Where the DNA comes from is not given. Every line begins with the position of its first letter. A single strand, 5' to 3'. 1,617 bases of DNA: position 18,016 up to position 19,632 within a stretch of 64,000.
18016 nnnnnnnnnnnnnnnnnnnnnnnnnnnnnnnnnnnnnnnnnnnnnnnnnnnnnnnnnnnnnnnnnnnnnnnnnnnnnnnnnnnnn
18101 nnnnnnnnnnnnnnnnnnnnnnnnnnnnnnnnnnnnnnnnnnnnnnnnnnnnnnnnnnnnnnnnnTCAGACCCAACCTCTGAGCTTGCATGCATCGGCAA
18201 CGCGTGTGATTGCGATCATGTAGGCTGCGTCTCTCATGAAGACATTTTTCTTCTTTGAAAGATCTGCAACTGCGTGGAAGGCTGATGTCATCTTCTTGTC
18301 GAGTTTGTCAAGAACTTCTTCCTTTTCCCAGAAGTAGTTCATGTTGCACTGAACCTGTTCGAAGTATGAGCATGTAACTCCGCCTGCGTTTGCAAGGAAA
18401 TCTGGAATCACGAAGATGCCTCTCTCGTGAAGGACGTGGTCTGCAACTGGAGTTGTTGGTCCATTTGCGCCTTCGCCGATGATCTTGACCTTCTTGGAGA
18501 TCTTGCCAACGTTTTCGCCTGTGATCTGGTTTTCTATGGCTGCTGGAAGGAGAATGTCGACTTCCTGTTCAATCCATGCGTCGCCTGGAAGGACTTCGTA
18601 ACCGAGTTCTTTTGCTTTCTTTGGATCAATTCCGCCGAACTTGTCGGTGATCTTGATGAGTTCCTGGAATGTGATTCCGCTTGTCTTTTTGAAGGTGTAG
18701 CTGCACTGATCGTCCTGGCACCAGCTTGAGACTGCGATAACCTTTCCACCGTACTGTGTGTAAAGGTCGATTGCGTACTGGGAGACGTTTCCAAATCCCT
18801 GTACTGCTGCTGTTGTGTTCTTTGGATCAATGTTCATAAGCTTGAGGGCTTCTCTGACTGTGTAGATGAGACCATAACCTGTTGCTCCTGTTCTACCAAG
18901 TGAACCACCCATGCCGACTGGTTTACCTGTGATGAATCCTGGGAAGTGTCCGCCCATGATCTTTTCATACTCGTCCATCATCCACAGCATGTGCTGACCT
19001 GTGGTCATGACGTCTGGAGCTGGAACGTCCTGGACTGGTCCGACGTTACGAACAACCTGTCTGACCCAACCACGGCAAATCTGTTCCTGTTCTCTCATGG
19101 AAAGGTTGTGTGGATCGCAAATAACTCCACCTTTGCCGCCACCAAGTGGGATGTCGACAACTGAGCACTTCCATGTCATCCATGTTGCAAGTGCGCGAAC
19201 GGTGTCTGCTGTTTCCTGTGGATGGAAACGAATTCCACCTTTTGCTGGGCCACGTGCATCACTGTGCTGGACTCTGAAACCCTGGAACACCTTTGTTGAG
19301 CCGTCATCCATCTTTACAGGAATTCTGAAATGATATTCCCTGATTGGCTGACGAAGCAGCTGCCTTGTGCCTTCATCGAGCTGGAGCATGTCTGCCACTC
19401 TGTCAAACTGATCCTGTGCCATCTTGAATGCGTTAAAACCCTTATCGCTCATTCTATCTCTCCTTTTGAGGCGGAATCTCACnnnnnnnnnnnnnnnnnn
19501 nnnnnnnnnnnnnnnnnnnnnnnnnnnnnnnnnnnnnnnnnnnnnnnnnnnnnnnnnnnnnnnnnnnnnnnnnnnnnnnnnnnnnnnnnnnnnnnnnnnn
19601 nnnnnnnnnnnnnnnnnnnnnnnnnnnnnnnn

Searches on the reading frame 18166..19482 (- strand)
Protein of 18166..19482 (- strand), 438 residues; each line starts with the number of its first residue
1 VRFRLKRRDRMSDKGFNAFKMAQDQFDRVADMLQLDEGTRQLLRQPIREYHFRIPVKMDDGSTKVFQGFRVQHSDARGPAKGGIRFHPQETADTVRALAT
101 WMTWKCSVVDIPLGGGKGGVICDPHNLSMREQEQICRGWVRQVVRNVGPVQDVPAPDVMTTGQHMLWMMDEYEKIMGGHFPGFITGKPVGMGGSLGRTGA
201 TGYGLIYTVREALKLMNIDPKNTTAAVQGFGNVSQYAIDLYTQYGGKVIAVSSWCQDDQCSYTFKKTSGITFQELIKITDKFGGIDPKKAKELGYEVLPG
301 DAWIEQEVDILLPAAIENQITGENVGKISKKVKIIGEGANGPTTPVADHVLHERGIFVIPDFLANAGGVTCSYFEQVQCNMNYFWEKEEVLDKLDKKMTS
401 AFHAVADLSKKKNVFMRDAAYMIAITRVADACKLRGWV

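Call 65: search_protein_families(library=pfam, proteins=[window:18166-19482:-], max_evalue=0.001)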
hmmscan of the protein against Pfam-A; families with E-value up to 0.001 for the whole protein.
window:18166-19482:- (438 aa): 2 families
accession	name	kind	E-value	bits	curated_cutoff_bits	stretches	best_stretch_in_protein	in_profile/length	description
PF00208.27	ELFV_dehydrog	-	2.7e-71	240.5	23.4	1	192-436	1-241/241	Glutamate/Leucine/Phenylalanine/Valine dehydrogenase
PF02812.23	ELFV_dehydrog_N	-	2.5e-54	182.9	25.3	1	48-174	3-129/129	Glu/Leu/Phe/Val dehydrogenase, dimerisation domain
